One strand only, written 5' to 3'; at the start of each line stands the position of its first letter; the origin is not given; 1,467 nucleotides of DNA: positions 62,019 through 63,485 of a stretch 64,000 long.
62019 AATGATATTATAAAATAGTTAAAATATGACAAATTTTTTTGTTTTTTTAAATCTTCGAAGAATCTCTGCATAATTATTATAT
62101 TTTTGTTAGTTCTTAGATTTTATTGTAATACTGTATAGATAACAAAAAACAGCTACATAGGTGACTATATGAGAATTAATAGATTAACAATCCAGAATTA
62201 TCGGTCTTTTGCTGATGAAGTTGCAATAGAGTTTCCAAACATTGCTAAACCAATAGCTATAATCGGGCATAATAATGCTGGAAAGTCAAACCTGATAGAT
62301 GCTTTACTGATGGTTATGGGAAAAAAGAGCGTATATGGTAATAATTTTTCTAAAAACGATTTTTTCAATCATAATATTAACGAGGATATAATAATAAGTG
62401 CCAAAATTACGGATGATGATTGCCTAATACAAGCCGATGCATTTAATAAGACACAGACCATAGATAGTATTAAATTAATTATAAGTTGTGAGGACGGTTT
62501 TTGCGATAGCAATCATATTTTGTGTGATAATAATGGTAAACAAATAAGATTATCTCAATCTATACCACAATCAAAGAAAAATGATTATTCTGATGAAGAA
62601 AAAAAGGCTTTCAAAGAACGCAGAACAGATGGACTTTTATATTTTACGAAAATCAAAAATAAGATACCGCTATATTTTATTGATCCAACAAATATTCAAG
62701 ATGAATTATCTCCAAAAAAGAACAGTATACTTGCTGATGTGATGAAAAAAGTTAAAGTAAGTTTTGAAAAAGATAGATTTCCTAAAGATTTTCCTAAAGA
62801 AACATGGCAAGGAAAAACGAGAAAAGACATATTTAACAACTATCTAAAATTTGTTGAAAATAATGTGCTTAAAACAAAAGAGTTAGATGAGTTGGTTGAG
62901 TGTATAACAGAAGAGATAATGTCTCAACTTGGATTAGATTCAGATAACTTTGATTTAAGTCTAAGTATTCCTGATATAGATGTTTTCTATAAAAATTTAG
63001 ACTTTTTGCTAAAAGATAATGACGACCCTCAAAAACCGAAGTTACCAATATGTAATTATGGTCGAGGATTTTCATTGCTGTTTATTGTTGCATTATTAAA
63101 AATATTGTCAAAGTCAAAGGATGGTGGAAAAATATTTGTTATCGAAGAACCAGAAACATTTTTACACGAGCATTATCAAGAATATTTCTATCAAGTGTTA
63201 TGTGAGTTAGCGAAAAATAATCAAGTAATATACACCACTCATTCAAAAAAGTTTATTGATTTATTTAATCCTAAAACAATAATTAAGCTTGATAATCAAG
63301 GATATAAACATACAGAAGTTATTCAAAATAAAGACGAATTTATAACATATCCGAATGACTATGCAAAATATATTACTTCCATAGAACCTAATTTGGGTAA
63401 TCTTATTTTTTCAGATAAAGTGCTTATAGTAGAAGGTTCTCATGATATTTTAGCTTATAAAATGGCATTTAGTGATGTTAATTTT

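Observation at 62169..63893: OLD-family nuclease of GajA-like size: stand-alone class 1 OLD or Gabija with gajB beyond the window?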

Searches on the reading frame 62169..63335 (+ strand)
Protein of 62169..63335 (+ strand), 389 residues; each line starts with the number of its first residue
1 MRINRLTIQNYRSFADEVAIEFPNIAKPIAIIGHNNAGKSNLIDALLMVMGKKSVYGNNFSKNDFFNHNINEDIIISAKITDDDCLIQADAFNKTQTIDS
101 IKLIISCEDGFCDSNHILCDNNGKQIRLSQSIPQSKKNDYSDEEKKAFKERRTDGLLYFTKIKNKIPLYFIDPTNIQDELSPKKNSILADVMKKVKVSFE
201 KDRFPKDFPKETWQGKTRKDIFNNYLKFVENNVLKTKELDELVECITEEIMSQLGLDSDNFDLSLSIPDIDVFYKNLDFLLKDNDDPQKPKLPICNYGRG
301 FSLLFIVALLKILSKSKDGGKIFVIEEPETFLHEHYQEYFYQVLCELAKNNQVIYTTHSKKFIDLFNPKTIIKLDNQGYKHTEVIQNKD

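Call 55: search_protein_families(library=padloc, proteins=[window:62169-63335:+], max_evalue=0.01)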
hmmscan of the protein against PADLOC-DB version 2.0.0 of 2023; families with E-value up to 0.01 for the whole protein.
window:62169-63335:+ (389 aa): 99 families (the best 25 are shown)
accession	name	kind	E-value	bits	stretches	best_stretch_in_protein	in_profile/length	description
PDLC02979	AriA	-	2.9e-26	91.1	1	1-363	1-373/373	-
PDLC02358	Old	-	1.9e-24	84.4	1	1-377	2-344/578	Old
PDLC04135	mad3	-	2.5e-23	81.2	1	2-384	1-347/374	mads_3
PDLC00099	GajA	-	2.7e-23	80.8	2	176-361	162-342/626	AAA ATPase domain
PDLC00070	GajA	-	1.9e-21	74.3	2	224-383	195-356/596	AAA ATPase domain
PDLC00096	GajA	-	6.3e-21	72.7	1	1-378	1-352/630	AAA ATPase domain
PDLC00080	GajA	-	6.4e-21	72.7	1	1-376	1-350/622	AAA ATPase domain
PDLC00066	GajA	-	7.3e-19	65.7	2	222-383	182-340/567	AAA ATPase domain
PDLC00069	GajA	-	9.5e-19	65.2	2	1-69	1-64/687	AAA ATPase domain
PDLC03878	NsnB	-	2.3e-18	65.1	1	3-367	2-285/345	-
PDLC00091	GajA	-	2.6e-18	64.2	1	1-376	1-355/627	AAA ATPase domain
PDLC02335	AbiLi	-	3.6e-18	63.7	1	3-384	50-259/326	AbiLi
PDLC00081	GajA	-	4.5e-18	63.3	1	1-378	1-340/574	AAA ATPase domain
PDLC02980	AriA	-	2.2e-17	62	1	30-363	3-303/304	-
PDLC00072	GajA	-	2.6e-17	60.5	2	224-363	247-388/709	AAA ATPase domain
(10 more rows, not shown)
